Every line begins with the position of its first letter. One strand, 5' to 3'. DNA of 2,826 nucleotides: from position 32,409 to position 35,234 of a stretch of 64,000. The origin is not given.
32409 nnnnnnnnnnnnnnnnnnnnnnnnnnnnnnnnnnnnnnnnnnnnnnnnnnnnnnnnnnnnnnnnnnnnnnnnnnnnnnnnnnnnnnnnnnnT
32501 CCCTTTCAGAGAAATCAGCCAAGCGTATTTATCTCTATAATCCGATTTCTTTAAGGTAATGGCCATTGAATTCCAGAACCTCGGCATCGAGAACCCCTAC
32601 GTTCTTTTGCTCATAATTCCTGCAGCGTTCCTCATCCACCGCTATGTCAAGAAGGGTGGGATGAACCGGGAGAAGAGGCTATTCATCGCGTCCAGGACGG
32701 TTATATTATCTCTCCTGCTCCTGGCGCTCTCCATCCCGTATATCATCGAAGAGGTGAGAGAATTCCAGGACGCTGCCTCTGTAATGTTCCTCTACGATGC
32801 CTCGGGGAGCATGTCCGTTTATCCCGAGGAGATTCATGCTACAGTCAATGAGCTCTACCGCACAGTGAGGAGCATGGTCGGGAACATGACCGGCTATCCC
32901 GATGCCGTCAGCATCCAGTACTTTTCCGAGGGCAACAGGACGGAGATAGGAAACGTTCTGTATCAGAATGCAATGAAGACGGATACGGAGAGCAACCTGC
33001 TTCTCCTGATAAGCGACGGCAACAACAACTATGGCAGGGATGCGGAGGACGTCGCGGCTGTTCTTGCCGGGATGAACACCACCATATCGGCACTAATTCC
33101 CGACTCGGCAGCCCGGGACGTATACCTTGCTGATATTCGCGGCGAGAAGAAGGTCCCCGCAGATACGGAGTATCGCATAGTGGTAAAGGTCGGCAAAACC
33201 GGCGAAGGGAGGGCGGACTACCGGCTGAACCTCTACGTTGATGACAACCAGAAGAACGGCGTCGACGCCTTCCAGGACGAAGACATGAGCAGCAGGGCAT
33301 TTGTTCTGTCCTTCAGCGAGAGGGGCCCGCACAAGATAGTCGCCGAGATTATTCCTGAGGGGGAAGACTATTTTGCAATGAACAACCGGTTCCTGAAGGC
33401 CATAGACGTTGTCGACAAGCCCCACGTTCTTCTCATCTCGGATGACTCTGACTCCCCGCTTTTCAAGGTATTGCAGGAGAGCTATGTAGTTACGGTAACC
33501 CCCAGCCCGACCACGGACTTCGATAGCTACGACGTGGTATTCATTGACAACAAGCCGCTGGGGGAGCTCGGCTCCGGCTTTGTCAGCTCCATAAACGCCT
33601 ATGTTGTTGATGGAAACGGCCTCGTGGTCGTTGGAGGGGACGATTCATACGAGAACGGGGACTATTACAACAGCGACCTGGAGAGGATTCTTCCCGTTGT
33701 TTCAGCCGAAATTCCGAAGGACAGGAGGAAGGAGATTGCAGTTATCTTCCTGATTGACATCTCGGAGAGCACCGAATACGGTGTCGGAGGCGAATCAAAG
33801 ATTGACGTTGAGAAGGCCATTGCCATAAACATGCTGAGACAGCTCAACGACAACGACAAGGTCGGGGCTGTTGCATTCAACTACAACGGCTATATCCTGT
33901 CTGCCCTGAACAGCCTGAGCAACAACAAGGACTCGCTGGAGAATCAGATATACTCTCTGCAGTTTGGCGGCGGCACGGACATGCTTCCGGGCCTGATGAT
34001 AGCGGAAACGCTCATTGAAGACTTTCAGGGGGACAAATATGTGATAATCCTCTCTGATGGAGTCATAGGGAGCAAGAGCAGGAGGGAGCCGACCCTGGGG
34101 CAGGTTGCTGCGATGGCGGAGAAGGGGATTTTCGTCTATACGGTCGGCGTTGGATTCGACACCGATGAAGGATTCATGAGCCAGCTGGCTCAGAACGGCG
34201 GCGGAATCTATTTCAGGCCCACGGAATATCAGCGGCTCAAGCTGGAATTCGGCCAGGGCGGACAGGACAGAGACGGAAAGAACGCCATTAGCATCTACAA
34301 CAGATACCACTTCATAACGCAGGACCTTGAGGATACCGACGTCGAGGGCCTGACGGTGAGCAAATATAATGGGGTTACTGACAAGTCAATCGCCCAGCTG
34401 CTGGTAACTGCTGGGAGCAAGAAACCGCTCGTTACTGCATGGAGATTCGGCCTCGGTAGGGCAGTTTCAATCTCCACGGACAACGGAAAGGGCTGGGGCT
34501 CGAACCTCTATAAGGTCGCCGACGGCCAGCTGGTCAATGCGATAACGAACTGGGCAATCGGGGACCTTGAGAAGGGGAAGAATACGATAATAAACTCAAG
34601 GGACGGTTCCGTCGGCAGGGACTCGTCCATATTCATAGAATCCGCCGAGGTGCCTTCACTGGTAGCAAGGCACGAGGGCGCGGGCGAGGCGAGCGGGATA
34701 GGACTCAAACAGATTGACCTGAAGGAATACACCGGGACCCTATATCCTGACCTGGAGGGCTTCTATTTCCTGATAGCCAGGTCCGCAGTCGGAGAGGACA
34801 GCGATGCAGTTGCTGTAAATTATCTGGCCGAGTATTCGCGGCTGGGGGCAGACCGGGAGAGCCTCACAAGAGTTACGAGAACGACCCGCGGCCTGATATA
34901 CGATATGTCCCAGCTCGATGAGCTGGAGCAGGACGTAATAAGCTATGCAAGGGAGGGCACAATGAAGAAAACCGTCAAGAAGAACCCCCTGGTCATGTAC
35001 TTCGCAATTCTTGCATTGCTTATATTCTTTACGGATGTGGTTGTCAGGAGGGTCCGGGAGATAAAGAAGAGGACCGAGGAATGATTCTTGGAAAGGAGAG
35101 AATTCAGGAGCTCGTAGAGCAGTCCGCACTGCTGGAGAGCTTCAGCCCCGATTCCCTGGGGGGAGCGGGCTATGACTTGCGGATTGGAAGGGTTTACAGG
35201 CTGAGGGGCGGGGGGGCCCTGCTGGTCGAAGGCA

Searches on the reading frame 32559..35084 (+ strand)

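Call 20: search_protein_families(library=pfam, proteins=[window:32559-35084:+], max_evalue=0.001)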
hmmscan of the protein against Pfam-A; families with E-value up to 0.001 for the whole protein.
window:32559-35084:+ (841 aa): 6 families
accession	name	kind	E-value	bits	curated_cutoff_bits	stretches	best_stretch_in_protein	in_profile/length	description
PF00092.34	VWA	-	1.9e-19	71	23.8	1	395-561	2-169/174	von Willebrand factor type A domain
PF13519.12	VWA_2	-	3e-13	50.8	27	1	395-501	1-106/107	von Willebrand factor type A domain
PF24157.1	DUF7408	-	6.3e-08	33.2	27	1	290-364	2-78/174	Domain of unknown function (DUF7408)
PF13768.12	VWA_3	-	1.2e-07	32.3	27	1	394-551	2-153/155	von Willebrand factor type A domain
PF05762.20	VWA_CoxE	-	5.4e-05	23.2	26.4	0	390-529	54-185/222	VWA domain containing CoxE-like protein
PF07090.17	GATase1_like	-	0.00029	20.9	27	0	599-651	175-228/247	Putative glutamine amidotransferase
